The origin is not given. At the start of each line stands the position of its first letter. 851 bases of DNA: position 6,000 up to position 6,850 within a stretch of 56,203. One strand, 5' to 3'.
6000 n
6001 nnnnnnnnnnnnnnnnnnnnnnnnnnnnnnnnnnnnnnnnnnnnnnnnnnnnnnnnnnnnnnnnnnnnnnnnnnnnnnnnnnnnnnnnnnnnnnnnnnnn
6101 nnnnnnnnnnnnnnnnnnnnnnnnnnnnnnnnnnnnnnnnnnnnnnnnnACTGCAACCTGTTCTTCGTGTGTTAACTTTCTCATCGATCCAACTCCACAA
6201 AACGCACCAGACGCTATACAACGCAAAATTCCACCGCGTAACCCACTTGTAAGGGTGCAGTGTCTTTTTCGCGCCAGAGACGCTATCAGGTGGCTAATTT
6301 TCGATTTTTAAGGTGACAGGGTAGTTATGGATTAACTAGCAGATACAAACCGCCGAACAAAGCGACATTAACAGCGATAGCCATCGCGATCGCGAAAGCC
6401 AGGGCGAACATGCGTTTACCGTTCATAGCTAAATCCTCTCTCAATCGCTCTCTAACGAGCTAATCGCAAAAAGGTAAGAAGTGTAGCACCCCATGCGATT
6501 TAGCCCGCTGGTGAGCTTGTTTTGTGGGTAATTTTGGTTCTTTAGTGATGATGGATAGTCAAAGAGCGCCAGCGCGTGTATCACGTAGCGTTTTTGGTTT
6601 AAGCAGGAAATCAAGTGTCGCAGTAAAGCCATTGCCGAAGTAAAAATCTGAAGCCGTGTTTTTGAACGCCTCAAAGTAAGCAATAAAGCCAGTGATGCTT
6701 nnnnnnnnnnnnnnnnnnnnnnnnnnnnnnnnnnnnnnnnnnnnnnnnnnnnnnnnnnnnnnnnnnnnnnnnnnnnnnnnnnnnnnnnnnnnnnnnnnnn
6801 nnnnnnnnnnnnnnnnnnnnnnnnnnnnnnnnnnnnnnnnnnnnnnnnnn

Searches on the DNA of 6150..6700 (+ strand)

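Call 58: search_dna_similar(query=window:6150-6700:+, collection=phages, mode=distant, max_rows=25)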
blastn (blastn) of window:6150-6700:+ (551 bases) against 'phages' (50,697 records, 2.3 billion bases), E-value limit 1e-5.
Records with a match: 7; places in all: 7; records where one place covers at least 80% of the query: 7.
Best place of each record, by identity: 90-95% 1; 80-90% 6.
By first word of the organism name: Escherichia 6; Enterobacteria 1.
By host as written in the record: Escherichia coli K-12 5; Escherichia coli str. K-12 substr. W3110 1; Escherichia coli 1.
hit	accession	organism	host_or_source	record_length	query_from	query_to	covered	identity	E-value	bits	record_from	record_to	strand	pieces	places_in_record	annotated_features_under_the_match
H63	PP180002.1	Escherichia phage mEp013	Escherichia coli K-12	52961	4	551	99%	85.1%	5e-173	613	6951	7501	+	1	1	DNA replication protein O | hypothetical protein (x3)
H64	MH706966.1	Enterobacteria phage mEp021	Escherichia coli str. K-12 substr. W3110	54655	2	551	100%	84.1%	4e-167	592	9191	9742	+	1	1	putative replication protein | putative zinc-ribbon domain-containing protein | ribosome_binding_site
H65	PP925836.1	Escherichia phage MagusPhagus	Escherichia coli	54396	62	551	89%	90.2%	0e+0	663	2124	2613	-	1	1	hypothetical protein (x4)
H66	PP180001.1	Escherichia phage mEp010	Escherichia coli K-12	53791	62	551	89%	85.0%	2e-153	547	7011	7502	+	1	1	DNA replication protein O | hypothetical protein (x3)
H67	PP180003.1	Escherichia phage mEp515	Escherichia coli K-12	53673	62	551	89%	83.4%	2e-138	497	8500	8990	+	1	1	hypothetical protein (x3)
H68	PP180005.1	Escherichia phage mEp554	Escherichia coli K-12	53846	62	551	89%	82.4%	8e-132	476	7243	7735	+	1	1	DNA replication protein O | hypothetical protein (x2)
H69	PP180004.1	Escherichia phage mEp044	Escherichia coli K-12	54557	62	551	89%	82.4%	2e-132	478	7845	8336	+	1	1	DNA replication protein O | hypothetical protein (x2)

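Call 60: get_annotated_region(hit=H63, flank=300)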
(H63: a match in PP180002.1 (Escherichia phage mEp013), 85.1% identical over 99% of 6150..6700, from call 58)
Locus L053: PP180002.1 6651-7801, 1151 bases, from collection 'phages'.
description: Escherichia phage mEp013, complete genome.
organism: Escherichia phage mEp013 (NCBI taxid 3121468)
taxonomy: Viruses; Duplodnaviria; Heunggongvirae; Uroviricota; Caudoviricetes
host: Escherichia coli K-12; source: human feces; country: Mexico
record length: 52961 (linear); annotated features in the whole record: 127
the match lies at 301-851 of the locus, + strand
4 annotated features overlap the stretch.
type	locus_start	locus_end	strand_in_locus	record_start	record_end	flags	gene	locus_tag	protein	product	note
CDS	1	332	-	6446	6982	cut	-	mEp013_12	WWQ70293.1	hypothetical protein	hypothetical protein; rasttk_feature_creation_tool=/opt/patric-common/ runtime/bin/phanotate version ...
CDS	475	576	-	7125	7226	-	-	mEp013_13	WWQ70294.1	hypothetical protein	hypothetical protein; rasttk_feature_creation_tool=/opt/patric-common/ runtime/bin/phanotate version ...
CDS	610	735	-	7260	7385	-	-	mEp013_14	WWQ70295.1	hypothetical protein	hypothetical protein; rasttk_feature_creation_tool=/opt/patric-common/ runtime/bin/phanotate version ...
CDS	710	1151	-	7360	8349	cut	-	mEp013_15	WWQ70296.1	DNA replication protein O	Phage DNA replication protein O; rasttk_feature_creation_tool=/opt/patric-common/ runtime/bin/phanotate version ...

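Call 61: get_annotated_region(hit=H65, flank=300)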
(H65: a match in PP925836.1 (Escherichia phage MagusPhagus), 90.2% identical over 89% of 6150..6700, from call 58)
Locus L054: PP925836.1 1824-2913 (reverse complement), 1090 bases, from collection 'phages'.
description: Escherichia phage MagusPhagus, complete genome.
organism: Escherichia phage MagusPhagus (NCBI taxid 3233703)
taxonomy: Viruses
host: Escherichia coli; source: bird poop; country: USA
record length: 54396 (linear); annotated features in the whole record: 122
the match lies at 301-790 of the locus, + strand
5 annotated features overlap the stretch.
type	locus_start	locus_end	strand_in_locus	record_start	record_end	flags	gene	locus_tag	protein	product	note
CDS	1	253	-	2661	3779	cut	-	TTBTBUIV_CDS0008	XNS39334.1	DNA repair exonuclease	-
CDS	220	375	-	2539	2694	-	-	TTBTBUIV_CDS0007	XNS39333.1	hypothetical protein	-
CDS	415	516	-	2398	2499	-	-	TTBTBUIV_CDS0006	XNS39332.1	hypothetical protein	-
CDS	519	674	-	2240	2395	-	-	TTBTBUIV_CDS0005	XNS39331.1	hypothetical protein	-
CDS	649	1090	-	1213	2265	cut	-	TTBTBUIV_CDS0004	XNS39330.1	hypothetical protein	-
